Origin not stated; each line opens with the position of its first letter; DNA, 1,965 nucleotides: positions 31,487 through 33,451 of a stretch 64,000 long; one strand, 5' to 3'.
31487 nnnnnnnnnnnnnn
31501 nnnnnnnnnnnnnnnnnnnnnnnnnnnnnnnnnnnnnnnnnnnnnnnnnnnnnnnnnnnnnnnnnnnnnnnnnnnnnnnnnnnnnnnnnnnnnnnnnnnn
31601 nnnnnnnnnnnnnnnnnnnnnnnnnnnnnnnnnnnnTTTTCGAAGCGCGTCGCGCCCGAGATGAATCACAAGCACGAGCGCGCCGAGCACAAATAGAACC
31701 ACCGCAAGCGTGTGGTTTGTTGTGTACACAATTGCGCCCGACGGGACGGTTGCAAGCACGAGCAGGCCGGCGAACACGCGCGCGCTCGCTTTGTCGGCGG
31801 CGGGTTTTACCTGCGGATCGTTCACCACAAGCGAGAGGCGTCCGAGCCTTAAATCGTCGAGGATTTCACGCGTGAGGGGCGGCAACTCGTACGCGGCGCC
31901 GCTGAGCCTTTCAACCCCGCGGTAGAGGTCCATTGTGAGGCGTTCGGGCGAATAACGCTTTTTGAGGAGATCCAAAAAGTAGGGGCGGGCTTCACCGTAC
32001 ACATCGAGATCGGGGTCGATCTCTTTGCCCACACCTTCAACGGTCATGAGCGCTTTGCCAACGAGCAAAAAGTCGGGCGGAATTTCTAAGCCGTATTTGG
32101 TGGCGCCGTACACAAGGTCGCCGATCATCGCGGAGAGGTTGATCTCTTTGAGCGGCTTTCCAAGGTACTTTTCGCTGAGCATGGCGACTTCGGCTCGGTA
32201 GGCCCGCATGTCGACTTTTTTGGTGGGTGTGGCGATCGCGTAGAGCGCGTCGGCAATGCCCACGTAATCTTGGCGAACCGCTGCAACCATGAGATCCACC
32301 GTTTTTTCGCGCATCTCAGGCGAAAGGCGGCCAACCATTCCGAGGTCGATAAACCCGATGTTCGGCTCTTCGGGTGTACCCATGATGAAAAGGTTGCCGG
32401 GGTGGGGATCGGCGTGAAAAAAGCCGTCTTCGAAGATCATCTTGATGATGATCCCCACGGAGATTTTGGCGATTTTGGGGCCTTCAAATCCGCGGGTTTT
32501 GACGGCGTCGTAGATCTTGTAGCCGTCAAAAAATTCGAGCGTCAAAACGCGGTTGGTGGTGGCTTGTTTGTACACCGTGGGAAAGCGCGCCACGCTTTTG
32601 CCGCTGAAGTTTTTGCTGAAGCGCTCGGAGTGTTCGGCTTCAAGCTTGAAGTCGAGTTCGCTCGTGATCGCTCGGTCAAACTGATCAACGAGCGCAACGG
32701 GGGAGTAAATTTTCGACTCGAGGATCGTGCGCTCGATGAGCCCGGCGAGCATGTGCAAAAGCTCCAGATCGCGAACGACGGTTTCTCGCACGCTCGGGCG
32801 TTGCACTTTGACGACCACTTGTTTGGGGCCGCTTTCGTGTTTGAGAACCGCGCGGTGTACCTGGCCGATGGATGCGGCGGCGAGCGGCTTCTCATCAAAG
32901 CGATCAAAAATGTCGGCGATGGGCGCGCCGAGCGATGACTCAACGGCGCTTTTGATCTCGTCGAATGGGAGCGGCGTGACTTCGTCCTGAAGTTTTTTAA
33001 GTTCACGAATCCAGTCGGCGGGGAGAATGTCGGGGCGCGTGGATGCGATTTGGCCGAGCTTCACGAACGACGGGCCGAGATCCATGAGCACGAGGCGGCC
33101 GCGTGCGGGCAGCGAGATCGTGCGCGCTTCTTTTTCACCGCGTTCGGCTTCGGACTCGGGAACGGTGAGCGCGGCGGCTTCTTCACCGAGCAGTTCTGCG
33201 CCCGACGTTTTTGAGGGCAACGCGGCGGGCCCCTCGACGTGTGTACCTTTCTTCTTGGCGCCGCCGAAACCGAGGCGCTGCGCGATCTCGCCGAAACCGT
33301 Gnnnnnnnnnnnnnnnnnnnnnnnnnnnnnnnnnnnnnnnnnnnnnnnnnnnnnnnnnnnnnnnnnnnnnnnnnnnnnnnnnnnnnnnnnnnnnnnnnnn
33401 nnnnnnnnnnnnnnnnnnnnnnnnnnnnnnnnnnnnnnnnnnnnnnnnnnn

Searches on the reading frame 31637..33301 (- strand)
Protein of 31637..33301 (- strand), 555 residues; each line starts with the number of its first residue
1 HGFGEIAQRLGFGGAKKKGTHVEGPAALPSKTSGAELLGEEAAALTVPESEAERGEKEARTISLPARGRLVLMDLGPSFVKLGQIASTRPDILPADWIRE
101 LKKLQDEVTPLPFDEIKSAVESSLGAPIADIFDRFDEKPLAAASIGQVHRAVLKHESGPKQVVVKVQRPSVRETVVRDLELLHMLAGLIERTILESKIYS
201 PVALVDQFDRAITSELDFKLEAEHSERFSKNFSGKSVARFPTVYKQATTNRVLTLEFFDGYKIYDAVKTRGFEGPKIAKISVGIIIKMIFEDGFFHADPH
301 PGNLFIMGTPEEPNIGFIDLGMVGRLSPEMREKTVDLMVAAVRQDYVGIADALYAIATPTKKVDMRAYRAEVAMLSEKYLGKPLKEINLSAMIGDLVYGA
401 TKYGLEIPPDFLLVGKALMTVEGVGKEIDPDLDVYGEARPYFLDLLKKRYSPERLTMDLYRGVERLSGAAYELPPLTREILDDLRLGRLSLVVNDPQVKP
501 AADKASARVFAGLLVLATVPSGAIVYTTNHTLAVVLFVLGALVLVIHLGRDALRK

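Call 10: find_related_loci(query=window:31637-33301:-, collection=genome_contigs, flank=6000)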
Query window:31637-33301:- (555 aa) in genome_contigs; peptide patterns used: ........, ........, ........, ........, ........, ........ (x = any residue, [..] = any of these).
600 stretches matched a pattern (row limit reached: there are more); 470 encode a relative of the query (tblastn E <= 1e-3); the best 80 are kept; 80 distinct loci.
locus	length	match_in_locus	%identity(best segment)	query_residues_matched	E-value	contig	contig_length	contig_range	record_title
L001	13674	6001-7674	86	1-555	0e+0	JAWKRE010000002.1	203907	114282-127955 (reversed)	MAG: Polyangiaceae bacterium isolate ABC1.6 ABC1.6.fa-2, whole genome shotgun sequence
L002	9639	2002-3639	67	1-554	0e+0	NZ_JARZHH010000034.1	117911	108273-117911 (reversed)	Polyangium sp. 6x1 NODE_34_length_117911_cov_25.344962, whole genome shotgun sequence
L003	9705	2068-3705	67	1-554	0e+0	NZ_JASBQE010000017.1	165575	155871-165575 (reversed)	Polyangium sp. 15x6 NODE_17_length_165575_cov_16.477473, whole genome shotgun sequence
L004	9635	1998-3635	66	1-554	0e+0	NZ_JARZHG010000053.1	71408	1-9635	Polyangium sp. y55x31 NODE_53_length_71408_cov_18.292210, whole genome shotgun sequence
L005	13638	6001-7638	66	1-554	0e+0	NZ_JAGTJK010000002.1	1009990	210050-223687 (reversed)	Polyangium jinanense strain SDU13 Scaffold2, whole genome shotgun sequence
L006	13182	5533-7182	67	1-555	0e+0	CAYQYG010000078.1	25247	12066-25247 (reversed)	MAG TPA_asm: uncultured Polyangiaceae bacterium isolate binchicken_co16_22 genome assembly, contig: NODE_3303_length_252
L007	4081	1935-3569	66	1-555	0e+0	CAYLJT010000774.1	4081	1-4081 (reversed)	MAG TPA_asm: uncultured Polyangiaceae bacterium isolate SRP173033_co1_384 genome assembly, contig: NODE_65167_length_408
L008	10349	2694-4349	65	1-555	0e+0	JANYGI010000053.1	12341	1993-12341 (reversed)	MAG: Byssovorax sp. isolate 341R_metabinner_12 341R_k141_289779, whole genome shotgun sequence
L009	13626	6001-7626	65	1-553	0e+0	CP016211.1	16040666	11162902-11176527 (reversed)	Minicystis rosea strain DSM 24000 chromosome, complete genome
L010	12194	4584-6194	66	1-541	0e+0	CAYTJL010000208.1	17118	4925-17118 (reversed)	MAG TPA_asm: uncultured Polyangiaceae bacterium isolate SRP189682_co1_9 genome assembly, contig: NODE_6623_length_17118_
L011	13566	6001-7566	69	1-530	0e+0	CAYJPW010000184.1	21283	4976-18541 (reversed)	MAG TPA_asm: uncultured Polyangiaceae bacterium isolate ERP124720_co1_193 genome assembly, contig: NODE_3219_length_2128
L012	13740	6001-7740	62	1-555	0e+0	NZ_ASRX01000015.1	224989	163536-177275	Chondromyces apiculatus DSM 436 contig15, whole genome shotgun sequence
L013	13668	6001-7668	63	1-555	0e+0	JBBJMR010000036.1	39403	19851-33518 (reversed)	MAG: Polyangiaceae bacterium isolate RUP_SRG_27 NODE_860_length_39403_cov_5.957507, whole genome shotgun sequence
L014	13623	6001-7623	64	1-555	0e+0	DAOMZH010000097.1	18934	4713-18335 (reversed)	MAG TPA_asm: Polyangium sp. isolate AMR_MDS_5605 NODE_407_length_18934_cov_8.677684, whole genome shotgun sequence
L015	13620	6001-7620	65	1-555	0e+0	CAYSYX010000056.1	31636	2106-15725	MAG TPA_asm: uncultured Polyangium sp. isolate SRP257259_co1_164 genome assembly, contig: NODE_1508_length_31636_cov_6.9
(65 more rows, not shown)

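Call 18: find_homologous_proteins(query=window:31637-33301:-, max_evalue=1e-50)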
Query window:31637-33301:- (555 aa): 7481 proteins with E <= 1e-50 among 8000 candidates; the best 120 are listed.
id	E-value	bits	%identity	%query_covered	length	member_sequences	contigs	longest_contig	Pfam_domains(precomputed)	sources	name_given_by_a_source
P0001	0.0e+0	1057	87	100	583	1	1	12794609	PF27536.1,PF03109.23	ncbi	-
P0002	0.0e+0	1053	86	100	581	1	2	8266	PF27536.1,PF03109.23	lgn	-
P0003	0.0e+0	1046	86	100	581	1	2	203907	PF27536.1,PF03109.23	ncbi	ncbi:MAG: AarF/ABC1/UbiB kinase family protein [Polyangiaceae bacterium]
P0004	0.0e+0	1029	84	97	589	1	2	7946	PF27536.1,PF03109.23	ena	-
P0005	0.0e+0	1024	83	100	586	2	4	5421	PF27536.1,PF03109.23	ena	-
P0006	0.0e+0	1022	85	100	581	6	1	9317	PF27536.1,PF03109.23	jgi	jgi:ubiquinone biosynthesis protein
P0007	0.0e+0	1022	85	100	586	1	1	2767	PF27536.1,PF03109.23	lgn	-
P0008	0.0e+0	1012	83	100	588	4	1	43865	PF27536.1,PF03109.23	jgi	jgi:ubiquinone biosynthesis protein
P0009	2.5e-296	1002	83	100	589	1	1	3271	PF27536.1,PF03109.23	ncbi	-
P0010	1.3e-293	993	82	95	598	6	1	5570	PF27536.1,PF03109.23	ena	-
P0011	6.6e-293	991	81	100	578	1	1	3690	PF27536.1,PF03109.23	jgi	jgi:ubiquinone biosynthesis protein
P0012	4.1e-290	981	81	100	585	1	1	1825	PF27536.1,PF03109.23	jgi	jgi:ubiquinone biosynthesis protein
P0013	1.0e-287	973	82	95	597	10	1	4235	PF27536.1,PF03109.23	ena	-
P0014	1.2e-282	957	77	100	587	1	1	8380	PF27536.1,PF03109.23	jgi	jgi:ubiquinone biosynthesis protein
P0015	3.7e-280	948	77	100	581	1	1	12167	PF27536.1,PF03109.23,PF01636.30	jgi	-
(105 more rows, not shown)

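Call 19: find_encoding_contigs(protein=P0001, flank=10000, max_places=3)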
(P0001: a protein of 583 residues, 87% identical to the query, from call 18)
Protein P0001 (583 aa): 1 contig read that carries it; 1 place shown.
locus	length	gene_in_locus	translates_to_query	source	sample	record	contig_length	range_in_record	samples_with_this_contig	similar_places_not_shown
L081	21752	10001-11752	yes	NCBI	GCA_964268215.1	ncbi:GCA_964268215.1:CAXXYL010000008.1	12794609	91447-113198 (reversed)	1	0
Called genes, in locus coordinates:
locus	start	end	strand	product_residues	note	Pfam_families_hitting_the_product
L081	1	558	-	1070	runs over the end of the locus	-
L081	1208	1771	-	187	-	PF20093:DUF6484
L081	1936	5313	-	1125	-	PF13491:FtsK_4TM, PF17854:FtsK_alpha, PF01580:FtsK_SpoIIIE, PF12846:AAA_10 (faint), PF09397:FtsK_gamma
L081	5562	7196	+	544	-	-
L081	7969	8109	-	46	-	-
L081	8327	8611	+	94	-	PF16697:Yop-YscD_cpl, PF00498:FHA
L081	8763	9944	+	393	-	PF03734:YkuD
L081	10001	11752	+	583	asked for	PF03109:ABC1, PF27536:UbiB_helical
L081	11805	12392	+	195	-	PF05685:Uma2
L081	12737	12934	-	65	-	-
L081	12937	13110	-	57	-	-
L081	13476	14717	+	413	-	PF09949:APP1_cat (faint)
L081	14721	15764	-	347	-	PF00795:CN_hydrolase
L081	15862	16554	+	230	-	PF00072:Response_reg, PF00486:Trans_reg_C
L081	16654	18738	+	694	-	-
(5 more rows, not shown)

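Call 20: find_encoding_contigs(protein=P0008, flank=10000, max_places=3)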
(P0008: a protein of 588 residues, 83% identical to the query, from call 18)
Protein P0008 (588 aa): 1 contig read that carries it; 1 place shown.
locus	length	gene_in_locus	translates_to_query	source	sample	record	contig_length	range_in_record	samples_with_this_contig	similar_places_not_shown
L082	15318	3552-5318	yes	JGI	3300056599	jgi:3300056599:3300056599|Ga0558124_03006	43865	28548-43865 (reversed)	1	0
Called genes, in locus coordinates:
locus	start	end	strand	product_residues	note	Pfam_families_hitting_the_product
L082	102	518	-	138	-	PF16697:Yop-YscD_cpl, PF00498:FHA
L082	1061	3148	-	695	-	-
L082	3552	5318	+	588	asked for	PF03109:ABC1, PF27536:UbiB_helical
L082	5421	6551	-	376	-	PF00795:CN_hydrolase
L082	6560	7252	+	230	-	PF00072:Response_reg, PF00486:Trans_reg_C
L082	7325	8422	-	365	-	-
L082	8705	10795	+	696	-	-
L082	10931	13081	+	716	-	-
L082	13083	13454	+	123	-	-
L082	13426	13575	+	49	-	-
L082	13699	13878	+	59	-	-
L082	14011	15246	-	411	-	PF17782:WHD_DprA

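Call 50: find_encoding_contigs(protein=P0002, flank=10000, max_places=2)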
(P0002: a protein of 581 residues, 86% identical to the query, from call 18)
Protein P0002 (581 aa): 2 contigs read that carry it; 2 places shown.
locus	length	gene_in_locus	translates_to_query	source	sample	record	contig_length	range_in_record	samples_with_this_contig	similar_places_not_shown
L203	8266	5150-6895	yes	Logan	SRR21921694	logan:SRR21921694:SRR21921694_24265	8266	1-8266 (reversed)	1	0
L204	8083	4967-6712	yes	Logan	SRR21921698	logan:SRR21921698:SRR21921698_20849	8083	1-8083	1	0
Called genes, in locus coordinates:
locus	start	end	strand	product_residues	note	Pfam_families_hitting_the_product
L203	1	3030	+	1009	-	?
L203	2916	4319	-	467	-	PF00932:LTD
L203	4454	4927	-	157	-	-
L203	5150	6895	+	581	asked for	PF03109:ABC1, PF27536:UbiB_helical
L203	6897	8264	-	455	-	?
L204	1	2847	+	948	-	?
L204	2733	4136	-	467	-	PF00932:LTD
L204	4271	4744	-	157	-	-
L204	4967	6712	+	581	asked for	PF03109:ABC1, PF27536:UbiB_helical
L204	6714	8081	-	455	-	?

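Call 51: find_encoding_contigs(protein=P0004, flank=10000, max_places=2)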
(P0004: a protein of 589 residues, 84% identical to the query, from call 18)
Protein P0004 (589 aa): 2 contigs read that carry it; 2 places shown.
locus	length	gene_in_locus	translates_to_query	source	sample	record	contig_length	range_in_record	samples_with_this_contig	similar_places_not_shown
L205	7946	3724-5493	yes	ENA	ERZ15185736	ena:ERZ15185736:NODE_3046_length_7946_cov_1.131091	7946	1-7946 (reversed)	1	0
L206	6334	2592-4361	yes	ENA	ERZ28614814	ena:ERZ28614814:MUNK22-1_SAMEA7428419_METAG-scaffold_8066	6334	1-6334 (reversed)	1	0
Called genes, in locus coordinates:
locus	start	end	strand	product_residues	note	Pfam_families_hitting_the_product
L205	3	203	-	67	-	?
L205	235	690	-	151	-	PF16697:Yop-YscD_cpl, PF00498:FHA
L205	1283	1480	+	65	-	-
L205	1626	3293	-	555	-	-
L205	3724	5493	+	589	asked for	PF03109:ABC1, PF27536:UbiB_helical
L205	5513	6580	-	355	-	PF00795:CN_hydrolase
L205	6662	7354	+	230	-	PF00072:Response_reg, PF00486:Trans_reg_C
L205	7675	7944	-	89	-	?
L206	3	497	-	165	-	?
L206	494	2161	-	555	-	-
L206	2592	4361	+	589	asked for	PF03109:ABC1, PF27536:UbiB_helical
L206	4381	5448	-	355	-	PF00795:CN_hydrolase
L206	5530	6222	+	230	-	PF00072:Response_reg, PF00486:Trans_reg_C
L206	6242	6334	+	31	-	?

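Call 52: find_encoding_contigs(protein=P0006, flank=10000, max_places=2)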
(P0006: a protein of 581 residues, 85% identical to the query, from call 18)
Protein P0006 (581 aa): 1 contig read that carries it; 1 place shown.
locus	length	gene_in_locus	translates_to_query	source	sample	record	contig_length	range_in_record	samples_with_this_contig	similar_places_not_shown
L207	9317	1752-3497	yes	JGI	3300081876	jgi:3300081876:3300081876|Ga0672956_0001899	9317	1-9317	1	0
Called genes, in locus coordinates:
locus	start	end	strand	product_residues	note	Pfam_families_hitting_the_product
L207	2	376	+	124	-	?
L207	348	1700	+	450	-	PF03734:YkuD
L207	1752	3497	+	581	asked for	PF03109:ABC1, PF27536:UbiB_helical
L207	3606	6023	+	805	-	PF00069:Pkinase, PF01636:APH (faint), PF07714:PK_Tyr_Ser-Thr, PF17667:Pkinase_fungal (weak), PF06293:Kdo (faint), PF00069:Pkinase, PF07714:PK_Tyr_Ser-Thr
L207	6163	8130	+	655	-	-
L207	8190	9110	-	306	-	-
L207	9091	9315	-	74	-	?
